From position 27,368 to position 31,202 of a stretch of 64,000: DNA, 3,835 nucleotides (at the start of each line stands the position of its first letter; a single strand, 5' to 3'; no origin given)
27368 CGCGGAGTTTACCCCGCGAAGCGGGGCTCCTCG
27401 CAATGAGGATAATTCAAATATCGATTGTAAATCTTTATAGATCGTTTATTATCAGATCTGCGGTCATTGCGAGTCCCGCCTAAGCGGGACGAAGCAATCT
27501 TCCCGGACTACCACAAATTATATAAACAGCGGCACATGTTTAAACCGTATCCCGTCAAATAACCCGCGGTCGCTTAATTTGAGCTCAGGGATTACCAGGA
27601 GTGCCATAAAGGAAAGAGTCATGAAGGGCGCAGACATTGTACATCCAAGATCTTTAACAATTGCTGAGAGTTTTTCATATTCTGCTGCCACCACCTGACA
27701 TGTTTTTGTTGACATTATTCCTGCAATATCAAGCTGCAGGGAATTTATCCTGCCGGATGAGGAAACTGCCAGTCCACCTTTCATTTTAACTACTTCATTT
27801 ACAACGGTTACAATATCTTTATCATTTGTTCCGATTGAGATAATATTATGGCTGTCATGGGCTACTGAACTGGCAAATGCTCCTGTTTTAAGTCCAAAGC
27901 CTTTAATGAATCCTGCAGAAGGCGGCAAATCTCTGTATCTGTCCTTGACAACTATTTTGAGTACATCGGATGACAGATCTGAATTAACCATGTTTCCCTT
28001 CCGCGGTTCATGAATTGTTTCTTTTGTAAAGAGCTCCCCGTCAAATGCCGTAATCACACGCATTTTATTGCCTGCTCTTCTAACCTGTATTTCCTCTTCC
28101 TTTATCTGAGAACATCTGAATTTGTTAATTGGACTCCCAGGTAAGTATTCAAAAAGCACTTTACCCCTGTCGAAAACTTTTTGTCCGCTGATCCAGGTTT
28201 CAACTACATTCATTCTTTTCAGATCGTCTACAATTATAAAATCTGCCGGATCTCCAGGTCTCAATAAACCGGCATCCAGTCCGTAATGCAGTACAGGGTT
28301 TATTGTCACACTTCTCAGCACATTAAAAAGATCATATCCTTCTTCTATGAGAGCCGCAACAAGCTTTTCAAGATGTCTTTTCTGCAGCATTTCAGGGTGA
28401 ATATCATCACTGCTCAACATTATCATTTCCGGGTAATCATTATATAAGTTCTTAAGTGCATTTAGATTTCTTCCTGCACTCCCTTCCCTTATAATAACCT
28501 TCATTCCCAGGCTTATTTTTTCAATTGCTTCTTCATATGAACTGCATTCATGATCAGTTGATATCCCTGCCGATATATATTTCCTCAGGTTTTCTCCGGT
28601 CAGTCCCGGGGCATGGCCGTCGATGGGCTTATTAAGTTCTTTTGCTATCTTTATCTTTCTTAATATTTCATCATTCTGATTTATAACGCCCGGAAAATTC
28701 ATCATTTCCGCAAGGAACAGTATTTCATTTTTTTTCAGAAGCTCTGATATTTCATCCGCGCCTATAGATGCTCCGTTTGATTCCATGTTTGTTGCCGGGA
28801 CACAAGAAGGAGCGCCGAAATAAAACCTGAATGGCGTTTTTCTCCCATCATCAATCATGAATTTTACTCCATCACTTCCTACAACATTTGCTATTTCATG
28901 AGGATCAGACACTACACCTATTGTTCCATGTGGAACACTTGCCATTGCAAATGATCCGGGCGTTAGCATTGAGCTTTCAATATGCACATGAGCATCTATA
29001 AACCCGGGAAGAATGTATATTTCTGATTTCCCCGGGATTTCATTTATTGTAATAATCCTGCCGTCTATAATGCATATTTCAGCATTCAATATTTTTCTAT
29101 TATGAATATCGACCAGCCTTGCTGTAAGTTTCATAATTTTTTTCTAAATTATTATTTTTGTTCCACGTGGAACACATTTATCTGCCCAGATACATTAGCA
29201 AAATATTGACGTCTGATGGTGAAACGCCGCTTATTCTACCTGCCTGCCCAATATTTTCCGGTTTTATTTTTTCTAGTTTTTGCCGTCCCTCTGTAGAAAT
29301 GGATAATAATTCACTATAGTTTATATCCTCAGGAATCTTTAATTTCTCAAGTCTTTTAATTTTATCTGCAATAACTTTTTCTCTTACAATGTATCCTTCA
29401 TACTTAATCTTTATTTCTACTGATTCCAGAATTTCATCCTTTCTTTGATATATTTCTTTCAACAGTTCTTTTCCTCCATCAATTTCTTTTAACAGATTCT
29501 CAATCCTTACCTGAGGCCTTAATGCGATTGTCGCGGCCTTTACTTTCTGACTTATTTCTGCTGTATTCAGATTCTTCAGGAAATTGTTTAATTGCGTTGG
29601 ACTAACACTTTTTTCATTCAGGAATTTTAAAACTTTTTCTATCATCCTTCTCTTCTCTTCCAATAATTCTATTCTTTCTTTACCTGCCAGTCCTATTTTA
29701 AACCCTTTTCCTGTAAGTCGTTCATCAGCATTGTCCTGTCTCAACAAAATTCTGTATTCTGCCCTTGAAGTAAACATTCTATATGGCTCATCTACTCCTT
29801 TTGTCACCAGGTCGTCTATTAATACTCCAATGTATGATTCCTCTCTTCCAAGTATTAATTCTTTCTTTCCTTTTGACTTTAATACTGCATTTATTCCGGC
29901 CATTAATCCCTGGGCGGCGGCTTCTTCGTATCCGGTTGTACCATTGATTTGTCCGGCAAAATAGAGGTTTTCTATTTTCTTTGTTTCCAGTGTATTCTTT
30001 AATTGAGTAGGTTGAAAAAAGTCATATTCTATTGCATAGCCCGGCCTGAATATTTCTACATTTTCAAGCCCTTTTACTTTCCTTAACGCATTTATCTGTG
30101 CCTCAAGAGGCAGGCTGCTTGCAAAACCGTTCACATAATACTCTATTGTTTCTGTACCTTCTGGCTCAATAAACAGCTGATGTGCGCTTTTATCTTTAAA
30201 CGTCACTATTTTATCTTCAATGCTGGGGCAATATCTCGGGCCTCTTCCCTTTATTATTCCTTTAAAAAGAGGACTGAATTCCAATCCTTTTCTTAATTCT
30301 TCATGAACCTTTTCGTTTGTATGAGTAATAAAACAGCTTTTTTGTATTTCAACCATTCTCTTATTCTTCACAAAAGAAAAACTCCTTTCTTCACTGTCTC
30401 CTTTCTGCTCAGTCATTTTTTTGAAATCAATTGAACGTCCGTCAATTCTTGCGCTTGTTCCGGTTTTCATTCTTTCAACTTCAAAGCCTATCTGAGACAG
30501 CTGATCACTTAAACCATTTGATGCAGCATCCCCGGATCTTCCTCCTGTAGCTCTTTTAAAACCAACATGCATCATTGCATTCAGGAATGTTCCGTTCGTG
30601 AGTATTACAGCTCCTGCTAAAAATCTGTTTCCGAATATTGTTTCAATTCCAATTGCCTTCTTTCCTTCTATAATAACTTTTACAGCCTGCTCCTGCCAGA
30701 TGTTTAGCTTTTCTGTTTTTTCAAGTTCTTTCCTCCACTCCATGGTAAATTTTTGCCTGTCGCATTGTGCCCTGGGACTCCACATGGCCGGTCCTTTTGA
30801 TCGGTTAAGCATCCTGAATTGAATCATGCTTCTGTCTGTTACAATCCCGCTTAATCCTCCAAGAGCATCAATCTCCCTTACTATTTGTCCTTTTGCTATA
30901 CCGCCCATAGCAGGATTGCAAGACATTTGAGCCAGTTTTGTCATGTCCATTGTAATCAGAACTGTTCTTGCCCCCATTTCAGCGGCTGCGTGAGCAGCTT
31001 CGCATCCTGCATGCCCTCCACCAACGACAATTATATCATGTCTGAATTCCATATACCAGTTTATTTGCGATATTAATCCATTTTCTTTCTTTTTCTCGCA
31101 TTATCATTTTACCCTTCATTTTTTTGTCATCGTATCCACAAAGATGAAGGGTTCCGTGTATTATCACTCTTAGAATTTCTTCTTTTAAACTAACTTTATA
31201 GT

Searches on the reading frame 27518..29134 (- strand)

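Call 11: search_protein_families(library=ncbifam, proteins=[window:27518-29134:-])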
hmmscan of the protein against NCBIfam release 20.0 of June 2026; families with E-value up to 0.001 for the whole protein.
window:27518-29134:- (538 aa): 15 families
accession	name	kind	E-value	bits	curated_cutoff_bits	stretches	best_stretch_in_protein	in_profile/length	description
TIGR01178.1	ade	equivalog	2.1e-179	597.6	472.5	1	5-535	7-551/552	adenine deaminase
NF007457.0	PRK10027.1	equivalog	2.5e-115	385.9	768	1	41-536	82-584/588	adenine deaminase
TIGR02318.1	phosphono_phnM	equivalog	7.5e-08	31.7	390.55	1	207-321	266-376/376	phosphonate metabolism protein PhnM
NF003271.0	PRK04250.1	equivalog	5.3e-07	28.6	405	1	11-53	12-61/407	dihydroorotase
NF006839.0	PRK09357.1-4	equivalog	9.5e-07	27.8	576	1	260-316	336-393/422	dihydroorotase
NF011990.0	PRK15446.2-6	subfamily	2.3e-06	26.6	233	1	210-323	276-385/390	alpha-D-ribose 1-methylphosphonate 5-triphosphate diphosphatase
TIGR00857.1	pyrC_multi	subfamily_domain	9.7e-06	24.8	279.05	0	16-52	4-48/412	dihydroorotase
NF006689.0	PRK09237.1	equivalog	1.1e-05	24.2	371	0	5-52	10-66/383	amidohydrolase/deacetylase family metallohydrolase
NF011984.0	PRK15446.1-5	equivalog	0.00011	21.1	260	1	209-321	272-379/379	alpha-D-ribose 1-methylphosphonate 5-triphosphate diphosphatase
NF009060.0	PRK12394.1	equivalog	0.0002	20.3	442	0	6-53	11-66/381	metallo-dependent hydrolase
NF006558.0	PRK09059.1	equivalog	0.00033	19.3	645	0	265-304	348-387/430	dihydroorotase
NF004839.0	PRK06189.1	equivalog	0.00058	18.6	631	0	13-53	16-64/451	allantoinase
NF051886.1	XaaProDiPepCaul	equivalog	0.00071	18.7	500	0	5-56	5-68/398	Xaa-Pro dipeptidase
TIGR01975.1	isoAsp_dipep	equivalog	0.00077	18.7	331.25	0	25-52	38-65/389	beta-aspartyl-peptidase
NF006269.1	PRK08418.1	equivalog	0.00095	18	320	0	38-55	53-70/408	aminofutalosine deaminase family hydrolase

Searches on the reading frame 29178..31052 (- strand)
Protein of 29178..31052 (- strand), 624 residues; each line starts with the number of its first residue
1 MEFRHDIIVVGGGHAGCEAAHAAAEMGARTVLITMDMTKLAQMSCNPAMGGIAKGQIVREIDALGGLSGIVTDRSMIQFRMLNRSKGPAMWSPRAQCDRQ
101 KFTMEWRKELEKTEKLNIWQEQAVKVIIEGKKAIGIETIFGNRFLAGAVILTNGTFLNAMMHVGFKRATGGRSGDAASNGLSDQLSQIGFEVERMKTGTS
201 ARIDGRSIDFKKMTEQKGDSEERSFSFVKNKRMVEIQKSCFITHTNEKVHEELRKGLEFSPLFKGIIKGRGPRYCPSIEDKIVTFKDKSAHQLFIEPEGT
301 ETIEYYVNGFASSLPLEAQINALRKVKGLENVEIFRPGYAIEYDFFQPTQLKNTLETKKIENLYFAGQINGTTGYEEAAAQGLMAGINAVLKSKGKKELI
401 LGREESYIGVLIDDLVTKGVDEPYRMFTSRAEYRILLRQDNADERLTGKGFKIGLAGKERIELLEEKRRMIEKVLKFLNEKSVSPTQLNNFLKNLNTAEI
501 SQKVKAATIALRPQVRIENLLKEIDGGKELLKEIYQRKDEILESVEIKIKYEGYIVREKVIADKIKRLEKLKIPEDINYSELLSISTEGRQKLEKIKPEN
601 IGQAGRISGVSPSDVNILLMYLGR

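Call 11: search_protein_families(library=ncbifam, proteins=[window:29178-31052:-])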
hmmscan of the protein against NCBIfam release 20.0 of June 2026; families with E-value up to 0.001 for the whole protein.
window:29178-31052:- (624 aa): 10 families
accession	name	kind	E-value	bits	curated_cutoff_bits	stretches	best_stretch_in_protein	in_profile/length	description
TIGR00136.1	mnmG_gidA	equivalog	2.6e-244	812.2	524.85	1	6-622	2-612/616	tRNA uridine-5-carboxymethylaminomethyl(34) synthesis enzyme MnmG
NF003739.0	PRK05335.1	equivalog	7.1e-25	87.6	262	2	305-418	276-389/441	methylenetetrahydrofolate--tRNA-(uracil(54)-C(5))-methyltransferase (FADH(2)-oxidizing) TrmFO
TIGR00137.1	gid_trmFO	equivalog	4.5e-22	78.5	428.65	1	304-419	272-387/433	FADH(2)-oxidizing methylenetetrahydrofolate--tRNA-(uracil(54)-C(5))-methyltransferase TrmFO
TIGR02032.1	GG-red-SF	subfamily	9.3e-06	25.5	158.8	1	6-154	2-146/297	geranylgeranyl reductase family protein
NF006130.0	PRK08274.1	equivalog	0.00026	19.9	369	1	4-34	5-35/467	FAD-dependent tricarballylate dehydrogenase TcuA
NF004939.0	PRK06292.1-1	equivalog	0.00028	19.7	435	0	4-63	5-66/476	dihydrolipoyl dehydrogenase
NF005691.0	PRK07494.1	equivalog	0.00039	19.1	459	1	5-38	9-42/404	UbiH/UbiF family hydroxylase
TIGR01372.1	soxA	subfamily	0.00056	17.8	1164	0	5-35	169-199/996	sarcosine oxidase subunit alpha family protein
NF002480.1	PRK01747.1-1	equivalog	0.00071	18.1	540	0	4-48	248-292/645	bifunctional tRNA (5-methylaminomethyl-2-thiouridine)(34)-methyltransferase MnmC2/FAD-dependent 5-carboxymethylaminomethyl-2-thiouridine(34)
NF003722.0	PRK05329.1-5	equivalog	0.0008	18.7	349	0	3-45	3-45/428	glycerol-3-phosphate dehydrogenase subunit GlpB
